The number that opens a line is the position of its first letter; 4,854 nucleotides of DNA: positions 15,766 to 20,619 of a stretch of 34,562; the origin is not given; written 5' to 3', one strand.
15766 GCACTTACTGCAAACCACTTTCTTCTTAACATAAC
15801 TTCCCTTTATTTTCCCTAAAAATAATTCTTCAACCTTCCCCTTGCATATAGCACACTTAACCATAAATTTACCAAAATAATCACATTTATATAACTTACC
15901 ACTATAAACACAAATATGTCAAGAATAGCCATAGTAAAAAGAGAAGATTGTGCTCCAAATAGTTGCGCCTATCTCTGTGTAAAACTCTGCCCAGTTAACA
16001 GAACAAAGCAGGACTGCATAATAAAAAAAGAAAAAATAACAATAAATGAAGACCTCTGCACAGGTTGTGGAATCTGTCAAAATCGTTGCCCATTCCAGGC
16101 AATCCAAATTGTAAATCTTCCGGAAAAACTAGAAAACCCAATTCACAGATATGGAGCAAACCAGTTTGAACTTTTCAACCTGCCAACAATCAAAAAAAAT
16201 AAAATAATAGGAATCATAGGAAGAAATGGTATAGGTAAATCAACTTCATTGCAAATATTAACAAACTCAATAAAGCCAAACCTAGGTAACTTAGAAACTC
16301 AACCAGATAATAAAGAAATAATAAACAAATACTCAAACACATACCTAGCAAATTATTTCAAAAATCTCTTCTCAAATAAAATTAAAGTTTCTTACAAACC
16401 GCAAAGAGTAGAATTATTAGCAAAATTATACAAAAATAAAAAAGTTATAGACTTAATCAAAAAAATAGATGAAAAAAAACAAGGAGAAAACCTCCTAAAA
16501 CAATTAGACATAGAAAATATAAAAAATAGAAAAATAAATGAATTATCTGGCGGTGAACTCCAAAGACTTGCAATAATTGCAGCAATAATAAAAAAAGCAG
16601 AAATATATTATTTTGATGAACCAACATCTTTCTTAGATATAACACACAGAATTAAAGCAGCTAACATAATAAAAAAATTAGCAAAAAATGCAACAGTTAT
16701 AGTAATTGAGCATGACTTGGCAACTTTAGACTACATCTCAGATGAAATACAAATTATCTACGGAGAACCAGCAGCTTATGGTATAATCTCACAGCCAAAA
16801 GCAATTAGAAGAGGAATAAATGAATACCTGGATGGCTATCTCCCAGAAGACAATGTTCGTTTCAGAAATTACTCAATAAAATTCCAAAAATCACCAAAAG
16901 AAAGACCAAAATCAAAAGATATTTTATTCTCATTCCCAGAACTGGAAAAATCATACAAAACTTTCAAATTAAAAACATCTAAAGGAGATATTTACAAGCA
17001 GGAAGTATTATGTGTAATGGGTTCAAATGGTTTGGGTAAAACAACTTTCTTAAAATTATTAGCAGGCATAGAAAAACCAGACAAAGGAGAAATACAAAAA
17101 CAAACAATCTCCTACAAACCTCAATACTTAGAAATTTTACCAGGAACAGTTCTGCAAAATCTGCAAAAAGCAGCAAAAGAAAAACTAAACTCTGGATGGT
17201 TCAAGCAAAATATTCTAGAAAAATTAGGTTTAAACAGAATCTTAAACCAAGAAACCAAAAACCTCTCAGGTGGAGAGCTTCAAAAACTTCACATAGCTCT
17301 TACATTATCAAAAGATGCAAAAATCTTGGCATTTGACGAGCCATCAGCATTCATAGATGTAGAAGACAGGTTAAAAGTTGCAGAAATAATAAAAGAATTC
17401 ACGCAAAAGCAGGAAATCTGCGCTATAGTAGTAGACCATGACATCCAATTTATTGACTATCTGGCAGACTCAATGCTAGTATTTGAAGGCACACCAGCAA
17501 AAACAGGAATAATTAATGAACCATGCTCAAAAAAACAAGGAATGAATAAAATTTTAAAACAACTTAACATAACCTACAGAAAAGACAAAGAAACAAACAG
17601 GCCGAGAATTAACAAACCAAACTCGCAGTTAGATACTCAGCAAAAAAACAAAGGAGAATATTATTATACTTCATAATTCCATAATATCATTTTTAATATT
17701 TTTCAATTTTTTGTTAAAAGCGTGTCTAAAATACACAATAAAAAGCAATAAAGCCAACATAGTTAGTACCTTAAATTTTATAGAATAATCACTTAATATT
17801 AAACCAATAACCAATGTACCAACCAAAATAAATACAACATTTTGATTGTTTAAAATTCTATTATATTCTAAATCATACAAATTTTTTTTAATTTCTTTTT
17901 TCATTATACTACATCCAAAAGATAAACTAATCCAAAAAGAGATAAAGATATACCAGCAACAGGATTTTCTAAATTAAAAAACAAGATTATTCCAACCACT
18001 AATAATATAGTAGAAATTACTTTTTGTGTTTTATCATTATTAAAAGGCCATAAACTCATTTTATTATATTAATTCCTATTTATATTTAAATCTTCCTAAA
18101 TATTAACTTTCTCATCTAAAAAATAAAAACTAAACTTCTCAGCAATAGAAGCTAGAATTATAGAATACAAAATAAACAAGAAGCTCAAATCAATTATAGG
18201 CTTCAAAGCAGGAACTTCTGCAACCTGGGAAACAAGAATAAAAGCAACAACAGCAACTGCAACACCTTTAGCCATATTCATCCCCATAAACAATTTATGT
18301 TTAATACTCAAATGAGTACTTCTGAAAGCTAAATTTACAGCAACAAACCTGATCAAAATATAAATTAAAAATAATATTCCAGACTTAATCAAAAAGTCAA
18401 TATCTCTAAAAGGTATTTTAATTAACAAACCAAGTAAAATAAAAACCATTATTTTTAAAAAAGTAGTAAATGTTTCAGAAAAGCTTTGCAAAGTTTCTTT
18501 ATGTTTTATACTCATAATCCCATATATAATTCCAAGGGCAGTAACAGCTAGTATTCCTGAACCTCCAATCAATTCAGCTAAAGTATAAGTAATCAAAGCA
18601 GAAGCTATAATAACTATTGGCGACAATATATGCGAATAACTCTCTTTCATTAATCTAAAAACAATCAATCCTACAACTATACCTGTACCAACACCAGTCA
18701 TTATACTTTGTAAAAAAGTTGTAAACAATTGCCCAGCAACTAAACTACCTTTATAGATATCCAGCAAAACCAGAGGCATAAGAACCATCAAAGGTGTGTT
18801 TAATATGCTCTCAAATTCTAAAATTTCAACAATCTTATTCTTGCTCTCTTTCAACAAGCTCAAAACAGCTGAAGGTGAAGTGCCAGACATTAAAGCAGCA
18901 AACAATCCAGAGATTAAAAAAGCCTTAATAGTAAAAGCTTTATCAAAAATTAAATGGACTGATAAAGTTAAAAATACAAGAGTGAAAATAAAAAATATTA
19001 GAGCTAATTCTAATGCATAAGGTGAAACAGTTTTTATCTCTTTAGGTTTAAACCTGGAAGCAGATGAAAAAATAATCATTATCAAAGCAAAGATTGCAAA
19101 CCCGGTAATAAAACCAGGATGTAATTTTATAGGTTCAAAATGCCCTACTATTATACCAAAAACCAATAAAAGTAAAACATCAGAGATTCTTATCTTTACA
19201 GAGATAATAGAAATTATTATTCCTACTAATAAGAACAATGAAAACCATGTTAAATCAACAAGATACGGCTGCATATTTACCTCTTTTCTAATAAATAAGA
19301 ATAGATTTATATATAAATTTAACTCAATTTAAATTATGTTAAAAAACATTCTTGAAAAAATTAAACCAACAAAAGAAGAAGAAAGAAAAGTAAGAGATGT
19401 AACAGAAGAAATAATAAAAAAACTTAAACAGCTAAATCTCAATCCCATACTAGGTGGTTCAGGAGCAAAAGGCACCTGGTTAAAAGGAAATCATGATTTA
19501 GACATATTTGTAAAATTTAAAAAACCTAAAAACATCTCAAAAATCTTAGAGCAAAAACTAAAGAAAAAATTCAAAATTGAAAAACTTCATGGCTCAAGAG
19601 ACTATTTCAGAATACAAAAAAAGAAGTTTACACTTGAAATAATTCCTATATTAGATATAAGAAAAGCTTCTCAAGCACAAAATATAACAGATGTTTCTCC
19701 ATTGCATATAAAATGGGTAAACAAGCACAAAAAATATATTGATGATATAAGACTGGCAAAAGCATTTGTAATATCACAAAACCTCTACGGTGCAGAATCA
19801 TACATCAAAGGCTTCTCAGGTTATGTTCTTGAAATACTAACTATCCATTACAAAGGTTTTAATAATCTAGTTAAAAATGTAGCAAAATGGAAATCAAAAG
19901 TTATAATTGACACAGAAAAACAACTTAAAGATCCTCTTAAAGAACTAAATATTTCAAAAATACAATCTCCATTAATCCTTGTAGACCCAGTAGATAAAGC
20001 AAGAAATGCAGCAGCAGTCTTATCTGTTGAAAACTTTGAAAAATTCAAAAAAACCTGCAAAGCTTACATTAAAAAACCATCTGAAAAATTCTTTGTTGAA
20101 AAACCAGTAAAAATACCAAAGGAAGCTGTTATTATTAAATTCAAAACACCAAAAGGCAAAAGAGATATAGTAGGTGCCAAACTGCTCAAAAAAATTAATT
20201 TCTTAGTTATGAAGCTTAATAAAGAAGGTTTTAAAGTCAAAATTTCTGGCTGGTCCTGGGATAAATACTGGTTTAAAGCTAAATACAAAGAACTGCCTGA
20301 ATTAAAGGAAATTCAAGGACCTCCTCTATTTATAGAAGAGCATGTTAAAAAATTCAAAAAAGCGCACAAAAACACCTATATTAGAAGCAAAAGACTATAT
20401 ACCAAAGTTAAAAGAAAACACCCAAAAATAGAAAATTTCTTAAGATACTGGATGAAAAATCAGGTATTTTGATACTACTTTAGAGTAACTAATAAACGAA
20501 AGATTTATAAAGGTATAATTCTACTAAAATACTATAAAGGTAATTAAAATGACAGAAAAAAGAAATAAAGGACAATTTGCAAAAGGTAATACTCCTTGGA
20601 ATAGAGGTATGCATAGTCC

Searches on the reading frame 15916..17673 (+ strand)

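Call 16: search_protein_families(library=pfam, proteins=[window:15916-17673:+], max_evalue=0.001)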
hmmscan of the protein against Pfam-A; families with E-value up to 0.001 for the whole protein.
window:15916-17673:+ (586 aa): 16 families
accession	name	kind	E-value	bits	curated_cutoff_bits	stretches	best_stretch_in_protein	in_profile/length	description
PF00005.33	ABC_tran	-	4e-45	154.2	25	2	91-238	7-137/137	ABC transporter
PF02463.25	SMC_N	-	1.3e-17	64.4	40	1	95-274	24-205/220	RecF/RecN/SMC N terminal domain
PF13304.12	AAA_21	-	5.6e-11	43.5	27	1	158-267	191-299/304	AAA domain, putative AbiEii toxin, Type IV TA system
PF00037.32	Fer4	-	1.4e-08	34.6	21.1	1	41-64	1-24/24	4Fe-4S binding domain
PF04068.21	Fer4_RLI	-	2.2e-06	27.7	23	1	3-32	2-34/35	Possible Fer4-like domain in RNase L inhibitor, RLI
PF12837.12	Fer4_6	-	5.5e-06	26.5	25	1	40-63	1-24/24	4Fe-4S binding domain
PF13401.12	AAA_22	-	1.2e-05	26.1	27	0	362-444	5-65/130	AAA domain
PF12797.12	Fer4_2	-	7.4e-05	22.9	24.5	1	40-60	2-22/22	4Fe-4S binding domain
PF12838.12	Fer4_7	-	0.00011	23.1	27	1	17-62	5-52/52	4Fe-4S dicluster domain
PF14697.11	Fer4_21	-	0.00019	22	35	1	5-64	1-58/59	4Fe-4S dicluster domain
PF13237.11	Fer4_10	-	0.00019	21.7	25.5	1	40-64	1-27/53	4Fe-4S dicluster domain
PF03193.22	RsgA_GTPase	-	0.0003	21.1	30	0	360-396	104-140/174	RsgA GTPase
PF25160.1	LdpA_Fe-S-bd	-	0.00036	20.7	27.6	1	14-66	2-46/49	LdpA Fe-S cluster-binding domain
PF09818.15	ABC_ATPase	-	0.00036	20.1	23.2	0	327-382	43-99/283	P-loop domain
PF13187.11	Fer4_9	-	0.00047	20.6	27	1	48-75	2-29/52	4Fe-4S dicluster domain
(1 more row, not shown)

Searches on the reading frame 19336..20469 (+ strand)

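Call 16: search_protein_families(library=pfam, proteins=[window:19336-20469:+], max_evalue=0.001)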
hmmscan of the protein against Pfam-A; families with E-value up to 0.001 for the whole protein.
window:19336-20469:+ (378 aa): 4 families
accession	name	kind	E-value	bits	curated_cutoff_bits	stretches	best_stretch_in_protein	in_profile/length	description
PF09249.16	tRNA_NucTransf2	-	1.9e-38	131.6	27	1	136-253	1-112/113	tRNA nucleotidyltransferase, second domain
PF21133.2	CAA_C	-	2.4e-11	43.9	22.2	1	265-370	6-117/144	CCA-adding enzyme, C-terminal domain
PF01909.29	NTP_transf_2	-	1.8e-07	31.9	21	1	25-94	3-74/93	Nucleotidyltransferase domain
PF18144.7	SMODS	-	0.00012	22.8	26.5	1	2-110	7-135/164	Second Messenger Oligonucleotide or Dinucleotide Synthetase domain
